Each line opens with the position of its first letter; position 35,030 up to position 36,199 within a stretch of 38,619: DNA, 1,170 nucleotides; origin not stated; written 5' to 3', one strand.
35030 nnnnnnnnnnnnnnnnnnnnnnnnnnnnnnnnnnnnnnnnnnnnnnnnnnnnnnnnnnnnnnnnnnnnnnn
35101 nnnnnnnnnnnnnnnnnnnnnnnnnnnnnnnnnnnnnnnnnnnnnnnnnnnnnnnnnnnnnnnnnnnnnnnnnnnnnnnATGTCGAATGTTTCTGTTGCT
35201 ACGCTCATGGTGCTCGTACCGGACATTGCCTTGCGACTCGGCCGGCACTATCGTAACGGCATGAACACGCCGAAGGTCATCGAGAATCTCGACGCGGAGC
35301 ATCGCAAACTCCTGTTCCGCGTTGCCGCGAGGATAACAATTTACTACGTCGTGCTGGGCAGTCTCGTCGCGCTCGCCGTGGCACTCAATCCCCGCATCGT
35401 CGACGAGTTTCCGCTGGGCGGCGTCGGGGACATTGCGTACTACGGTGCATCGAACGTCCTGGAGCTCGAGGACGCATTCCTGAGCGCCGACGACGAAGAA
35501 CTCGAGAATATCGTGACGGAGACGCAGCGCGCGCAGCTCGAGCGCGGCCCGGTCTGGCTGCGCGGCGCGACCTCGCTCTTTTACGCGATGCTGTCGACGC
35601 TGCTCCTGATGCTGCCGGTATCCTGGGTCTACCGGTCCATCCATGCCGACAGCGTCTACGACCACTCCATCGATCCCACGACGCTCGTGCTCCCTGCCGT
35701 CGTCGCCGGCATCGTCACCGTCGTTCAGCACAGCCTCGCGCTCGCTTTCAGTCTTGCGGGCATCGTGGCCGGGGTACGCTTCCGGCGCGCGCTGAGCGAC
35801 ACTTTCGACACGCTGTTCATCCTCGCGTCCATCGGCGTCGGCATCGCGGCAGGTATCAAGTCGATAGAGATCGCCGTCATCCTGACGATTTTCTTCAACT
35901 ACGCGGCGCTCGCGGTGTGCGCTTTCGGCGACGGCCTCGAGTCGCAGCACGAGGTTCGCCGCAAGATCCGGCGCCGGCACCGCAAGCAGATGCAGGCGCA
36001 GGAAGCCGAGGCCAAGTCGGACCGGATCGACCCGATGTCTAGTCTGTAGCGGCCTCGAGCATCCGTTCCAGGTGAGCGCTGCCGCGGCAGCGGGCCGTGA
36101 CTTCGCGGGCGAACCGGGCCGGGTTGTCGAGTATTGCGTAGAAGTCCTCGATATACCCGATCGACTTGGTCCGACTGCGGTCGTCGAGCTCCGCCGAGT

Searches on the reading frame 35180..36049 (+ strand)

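Call 53: search_protein_families(library=pfam, proteins=[window:35180-36049:+], max_evalue=0.001)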
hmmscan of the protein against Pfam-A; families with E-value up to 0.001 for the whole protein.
window:35180-36049:+ (289 aa): 1 family
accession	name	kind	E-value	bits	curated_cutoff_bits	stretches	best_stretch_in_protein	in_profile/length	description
PF16316.10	DUF4956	-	1.1e-06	28.9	30.6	1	166-265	24-124/169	Domain of unknown function (DUF4956)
